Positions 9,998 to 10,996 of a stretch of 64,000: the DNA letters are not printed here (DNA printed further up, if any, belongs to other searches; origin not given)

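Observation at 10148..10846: Sigma-70-like factor embedded inside the tail/baseplate operon and translationally coupled (ATGA) to the 871-aa hub protein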

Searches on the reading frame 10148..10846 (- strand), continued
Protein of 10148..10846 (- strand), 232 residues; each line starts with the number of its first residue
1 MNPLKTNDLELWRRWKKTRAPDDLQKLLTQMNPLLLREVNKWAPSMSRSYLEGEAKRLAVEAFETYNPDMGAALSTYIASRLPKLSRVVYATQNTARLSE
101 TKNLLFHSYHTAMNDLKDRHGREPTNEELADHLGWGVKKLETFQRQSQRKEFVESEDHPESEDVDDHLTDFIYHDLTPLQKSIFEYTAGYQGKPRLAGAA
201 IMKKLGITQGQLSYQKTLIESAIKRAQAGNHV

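Call 50: fold_search(model_id=the predicted structure, library=pdb)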
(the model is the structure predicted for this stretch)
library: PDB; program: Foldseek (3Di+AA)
matches with E <= 10: 331; with E <= 0.001: 82
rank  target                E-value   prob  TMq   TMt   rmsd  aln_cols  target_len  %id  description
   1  9a7s_A                2.1e-07  1.00  0.37  0.34  20.1       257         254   17  Integrative model of RPSD-RPOB by crosslinking MS and deep learning (released 2024-09-18)
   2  9a50_A                1.1e-06  1.00  0.33  0.29  18.7       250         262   14  Integrative model of RPSB-RPOC by crosslinking MS and deep learning (released 2024-09-18)
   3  7vf9_F                6.7e-06  1.00  0.35  0.30  18.1       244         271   18  Cryo-EM structure of Pseudomonas aeruginosa RNAP sigmaS holoenzyme complexes (released 2022-07-27)
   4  5ipl_F                9.3e-06  1.00  0.35  0.30  18.1       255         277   16  SigmaS-transcription initiation complex with 4-nt nascent RNA (released 2016-03-30)
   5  6uu9_FFF              1.3e-05  1.00  0.34  0.30  17.6       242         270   15  E. coli mutant sigma-S transcription initiation complex with an 8-nt RNA ("Fresh" mutant crystal soaked with GTP, UT (released 2020-08-26)
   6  9a58_A                1.4e-05  1.00  0.35  0.22  16.9       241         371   14  Integrative model of SIGA-RPOC by crosslinking MS and deep learning (released 2024-09-18)
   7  5e17_F                1.5e-05  1.00  0.29  0.21  16.9       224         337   17  T. thermophilus transcription initiation complex having a RRR discriminator sequence and a nontemplate-strand length c (released 2016-03-09)
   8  9fog_F                1.7e-05  1.00  0.29  0.21  17.1       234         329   18  Ap3G bound in de novo transcription initiation T. thermophilus RNA polymerase complex with TC DNA template (released 2025-12-17)
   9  6omf_F                1.9e-05  1.00  0.34  0.29  17.4       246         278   16  CryoEM structure of SigmaS-transcription initiation complex with activator Crl (released 2019-08-28)
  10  6lts_F                1.9e-05  1.00  0.29  0.21  17.0       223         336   18  Crystal structure of Thermus thermophilus transcription initiation complex comprising a truncated sigma finger (released 2020-03-11)
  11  5vi5_F                1.9e-05  1.00  0.30  0.23  18.1       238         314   18  Structure of Mycobacterium smegmatis transcription initiation complex with a full transcription bubble (released 2017-07-26)
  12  6kqg_F                1.9e-05  1.00  0.29  0.21  17.1       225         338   17  Thermus thermophilus initial transcription complex comprising sigma A and 5'-OH RNA of 6 nt (released 2020-03-11)
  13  4g7h_F                1.9e-05  1.00  0.29  0.20  17.4       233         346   17  Crystal structure of Thermus thermophilus transcription initiation complex (released 2012-10-31)
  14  9e87_F                2.1e-05  1.00  0.30  0.23  18.4       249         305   18  De Novo Mycobacterium tuberculosis transcription initiation pre-RPO promoter complex with open Beta' clamp (RNA Polyme (released 2025-10-01)
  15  6uu7_FFF              2.4e-05  1.00  0.34  0.30  17.5       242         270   18  E. coli sigma-S transcription initiation complex with a 6-nt RNA and an NTP ("Old" crystal soaked with UTP, CTP, ddG (released 2020-08-26)
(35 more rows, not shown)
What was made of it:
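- On Sigma-70 family: Foldseek gives full-length matches (call 50). Foldseek alignments of 220-260 columns span it (call 50).
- The fold is that of bacterial group 1-3 sigmas (call 50).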

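Call 73: find_related_loci(query=A4, collection=viral_contigs, flank=4000)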
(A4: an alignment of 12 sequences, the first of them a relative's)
Query A4 (234 aa) in viral_contigs; peptide patterns used: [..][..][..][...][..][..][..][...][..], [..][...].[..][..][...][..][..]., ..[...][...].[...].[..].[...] (x = any residue, [..] = any of these).
276 stretches matched a pattern; 25 encode a relative of the query (tblastn E <= 1e-3); 25 distinct loci.
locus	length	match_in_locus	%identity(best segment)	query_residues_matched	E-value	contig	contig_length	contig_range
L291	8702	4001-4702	99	1-234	2e-156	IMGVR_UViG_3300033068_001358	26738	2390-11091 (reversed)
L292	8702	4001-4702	88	1-234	2e-141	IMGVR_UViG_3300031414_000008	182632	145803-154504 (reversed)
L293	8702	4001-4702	85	1-234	6e-138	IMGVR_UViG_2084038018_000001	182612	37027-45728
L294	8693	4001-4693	78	4-234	7e-123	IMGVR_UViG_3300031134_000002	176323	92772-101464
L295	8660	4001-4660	46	11-229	1e-59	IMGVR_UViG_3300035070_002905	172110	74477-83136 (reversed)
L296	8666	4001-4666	43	9-229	2e-56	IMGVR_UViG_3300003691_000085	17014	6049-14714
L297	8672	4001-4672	42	11-233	2e-51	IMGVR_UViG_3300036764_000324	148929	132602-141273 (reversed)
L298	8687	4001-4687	34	4-230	3e-37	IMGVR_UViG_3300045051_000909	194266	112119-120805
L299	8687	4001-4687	32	4-230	2e-32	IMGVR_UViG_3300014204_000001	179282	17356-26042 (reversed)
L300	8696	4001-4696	30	1-227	2e-32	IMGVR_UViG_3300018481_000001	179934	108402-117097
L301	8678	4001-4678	32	7-229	8e-32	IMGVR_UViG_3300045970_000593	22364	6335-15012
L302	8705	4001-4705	32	2-227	3e-28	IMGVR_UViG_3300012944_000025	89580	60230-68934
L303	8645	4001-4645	33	9-218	6e-35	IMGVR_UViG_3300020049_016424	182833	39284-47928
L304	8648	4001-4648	32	9-222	1e-27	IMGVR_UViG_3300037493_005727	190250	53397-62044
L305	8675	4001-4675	32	7-223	2e-34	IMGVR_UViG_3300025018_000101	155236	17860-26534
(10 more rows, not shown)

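Call 77: search_protein_families(library=pfam, proteins=[L005:11694-12143:+, L007:11918-12352:+, L001:12973-13479:+, L002:12041-12538:+, L007:12367-14340:+, L006:12143-14203:+, L001:13472-15058:+, L002:12538-14160:+, L001:15055-17226:+], max_evalue=0.1)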
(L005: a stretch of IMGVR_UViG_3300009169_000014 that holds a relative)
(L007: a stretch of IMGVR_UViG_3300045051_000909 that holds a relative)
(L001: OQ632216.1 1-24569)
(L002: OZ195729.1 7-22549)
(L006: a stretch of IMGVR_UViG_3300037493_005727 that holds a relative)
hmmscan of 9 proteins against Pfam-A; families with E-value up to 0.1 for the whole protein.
L005:11694-12143:+ (150 aa): 2 families
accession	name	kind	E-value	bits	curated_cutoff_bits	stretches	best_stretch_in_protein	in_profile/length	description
PF16686.11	POT1PC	-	0.018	15.4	27.2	1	64-111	9-56/155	ssDNA-binding domain of telomere protection protein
PF10934.14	Sheath_initiator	-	0.066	13.7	32.9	1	29-74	15-61/104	Contractile injection system sheath initiator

L007:11918-12352:+ (145 aa): 0 families

L001:12973-13479:+ (168 aa): 1 family
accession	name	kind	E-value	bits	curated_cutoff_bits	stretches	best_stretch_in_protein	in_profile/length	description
PF08896.16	DUF1842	-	0.096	13.4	23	0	82-134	27-78/113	Domain of unknown function (DUF1842)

L002:12041-12538:+ (165 aa): 2 families
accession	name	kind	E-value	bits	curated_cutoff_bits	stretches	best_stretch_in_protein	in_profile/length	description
PF10934.14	Sheath_initiator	-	0.0045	17.5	32.9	1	32-116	10-93/104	Contractile injection system sheath initiator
PF24336.1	DUF7504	-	0.017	16.1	27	1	80-141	82-147/179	Family of unknown function (DUF7504)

L007:12367-14340:+ (658 aa): 1 family
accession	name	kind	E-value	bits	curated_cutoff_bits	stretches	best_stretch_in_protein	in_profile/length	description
PF04865.19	Baseplate_J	-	0.00061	19.6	21.1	1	132-217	37-126/255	Baseplate J-like protein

L006:12143-14203:+ (687 aa): 1 family
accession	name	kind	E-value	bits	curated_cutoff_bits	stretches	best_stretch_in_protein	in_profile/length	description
PF04865.19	Baseplate_J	-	2.4e-05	24.2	21.1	1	88-215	15-126/255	Baseplate J-like protein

L001:13472-15058:+ (528 aa): 0 families

L002:12538-14160:+ (540 aa): 2 families
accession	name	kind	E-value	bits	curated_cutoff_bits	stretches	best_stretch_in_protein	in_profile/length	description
PF25155.1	NTF2_YvbJ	-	0.0073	17.5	25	1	114-166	67-120/123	YvbJ NTF2-like domain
PF13573.12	SprB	-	0.092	12.8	28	0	346-361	21-36/37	SprB repeat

L001:15055-17226:+ (723 aa): 0 families

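Call 81: fold_search(model_id=the predicted structure, library=viral)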
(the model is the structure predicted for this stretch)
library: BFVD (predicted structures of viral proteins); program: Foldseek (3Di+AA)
matches with E <= 10: 328; with E <= 0.001: 19
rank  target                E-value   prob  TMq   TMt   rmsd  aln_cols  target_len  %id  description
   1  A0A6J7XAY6            1.2e-05  1.00  0.33  0.28  17.6       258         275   13  RpoD DNA-directed RNA polymerase, sigma subunit (Sigma70/sigma32) [uncultured Caudovirales phage]
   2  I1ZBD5                2.2e-05  1.00  0.32  0.23  19.2       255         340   18  (no name in the UniProt tables at hand)
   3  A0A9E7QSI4            4.3e-05  1.00  0.33  0.32  23.5       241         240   13  (no name in the UniProt tables at hand)
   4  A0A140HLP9            7.2e-05  1.00  0.36  0.34  16.0       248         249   13  RNA polymerase sigma-70 factor sigma-B/F/G subfamily [Bacillus phage Deep Blue]
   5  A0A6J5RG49            7.9e-05  1.00  0.27  0.30  15.8       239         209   15  Sporulation sigma factor SigK [uncultured Caudovirales phage]
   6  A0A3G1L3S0            8.3e-05  1.00  0.38  0.43  19.6       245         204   17  RNA polymerase sigma factor [Synechococcus phage S-CBWM1]
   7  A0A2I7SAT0            1.0e-04  1.00  0.25  0.15  19.1       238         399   14  (no name in the UniProt tables at hand)
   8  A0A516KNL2            1.7e-04  1.00  0.36  0.25  19.3       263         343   17  (no name in the UniProt tables at hand)
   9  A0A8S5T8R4            2.0e-04  1.00  0.34  0.29  20.6       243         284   13  DNA directed RNA polymerase subunit [Myoviridae sp. ctQQg4]
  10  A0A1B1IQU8            2.1e-04  1.00  0.36  0.37  23.3       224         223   16  (no name in the UniProt tables at hand)
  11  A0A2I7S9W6            2.3e-04  1.00  0.27  0.27  20.1       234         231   13  (no name in the UniProt tables at hand)
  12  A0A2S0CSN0            2.5e-04  1.00  0.36  0.35  23.5       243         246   14  RNA polymerase sporulation specific sigma factor SigG [Bacillus phage BCP12]
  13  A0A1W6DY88            3.6e-04  1.00  0.35  0.20  20.8       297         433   11  Putative RNA polymerase sigma factor [Aeromonas phage phiA8-29]
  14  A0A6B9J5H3            5.8e-04  1.00  0.34  0.13  18.8       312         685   14  RNA polymerase sigma-70 factor [Vibrio phage vB_VchM_Kuja]
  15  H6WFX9                5.8e-04  1.00  0.28  0.26  18.1       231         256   15  SigF [Cyanophage S-TIM5]
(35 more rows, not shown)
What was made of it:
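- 10148..10846 (-): Sigma-70-family factor, 232 aa. Layout: sigma2 (aa ~1-95), sigma3 (~100-147), acidic disordered linker (152-163), four-helix sigma4-like domain (164-229). Foldseek matches are sigma factors over the full length (calls 50, 81).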

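Call 86: find_encoding_contigs(protein=window:10148-10846:-, flank=3000, max_places=4)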
Protein window:10148-10846:- (232 aa): 1 contig read that carries it; 1 place shown.
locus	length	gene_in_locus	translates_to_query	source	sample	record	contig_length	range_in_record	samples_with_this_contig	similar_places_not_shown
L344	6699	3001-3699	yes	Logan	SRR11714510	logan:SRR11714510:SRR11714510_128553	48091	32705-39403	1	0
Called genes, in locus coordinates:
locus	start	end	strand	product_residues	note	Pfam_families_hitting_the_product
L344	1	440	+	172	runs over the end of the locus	-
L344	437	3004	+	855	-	-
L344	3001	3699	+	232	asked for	PF04539:Sigma70_r3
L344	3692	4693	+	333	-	PF02557:VanY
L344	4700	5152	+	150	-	-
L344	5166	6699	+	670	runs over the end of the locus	-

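Call 87: find_related_loci(query=A4, collection=genome_contigs, flank=6000)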
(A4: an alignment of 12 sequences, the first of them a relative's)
Query A4 (234 aa) in genome_contigs; peptide patterns used: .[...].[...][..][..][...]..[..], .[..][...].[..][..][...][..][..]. (x = any residue, [..] = any of these).
206 stretches matched a pattern; 1 encode a relative of the query (tblastn E <= 1e-3); 1 distinct loci.
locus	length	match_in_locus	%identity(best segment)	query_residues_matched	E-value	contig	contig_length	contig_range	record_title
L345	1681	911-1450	34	7-189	3e-32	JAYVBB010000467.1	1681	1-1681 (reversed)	MAG: Pseudomonadota bacterium isolate GL27_UP_concoct_47 GL27_UP_concoct_47_466, whole genome shotgun sequence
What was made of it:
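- There is one hit in 185,579 species genomes, on a 1.7-kb MAG contig (call 87). The family is absent from cellular genomes (call 87).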

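Call 94: search_protein_representatives(alignment_id=A2)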
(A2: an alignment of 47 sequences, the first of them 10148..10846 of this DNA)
Query: 47 sequences, 232 profile positions. Proteins with E-value up to 0.001 (for the whole library): 3280; up to 1e-10: 1374; up to 1e-30: 185. The best 150 are listed.
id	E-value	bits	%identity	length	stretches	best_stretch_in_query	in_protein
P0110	1.7e-110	384.8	-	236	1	3-230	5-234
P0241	7.8e-78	277.9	-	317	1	5-231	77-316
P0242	1.2e-76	274.0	-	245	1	3-227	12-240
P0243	2.6e-76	272.9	-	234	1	3-229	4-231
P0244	3.0e-73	262.9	-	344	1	4-225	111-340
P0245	1.0e-71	257.9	-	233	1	5-226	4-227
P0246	1.0e-71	257.9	-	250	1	6-228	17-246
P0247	1.3e-68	247.8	-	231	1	7-226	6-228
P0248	2.6e-66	240.2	-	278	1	7-229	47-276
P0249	2.9e-66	240.1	-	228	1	3-225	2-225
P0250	2.3e-65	237.1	-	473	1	3-228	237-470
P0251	6.2e-65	235.7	-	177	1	4-131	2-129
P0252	2.8e-64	233.6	-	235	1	5-229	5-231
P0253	7.7e-63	228.9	-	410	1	4-228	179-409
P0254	1.7e-61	224.5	-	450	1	4-226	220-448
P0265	2.2e-54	201.2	-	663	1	4-225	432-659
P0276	3.0e-48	181.1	-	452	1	4-226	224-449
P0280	1.0e-47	179.4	-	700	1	4-225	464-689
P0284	1.9e-46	175.2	-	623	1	4-228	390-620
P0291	1.9e-43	165.4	-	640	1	5-227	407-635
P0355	5.3e-35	137.8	-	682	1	7-225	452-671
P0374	8.3e-34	133.9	-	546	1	5-225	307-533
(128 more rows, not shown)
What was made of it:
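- A profile search finds 185 cluster representatives at E<=1e-30 (call 94).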
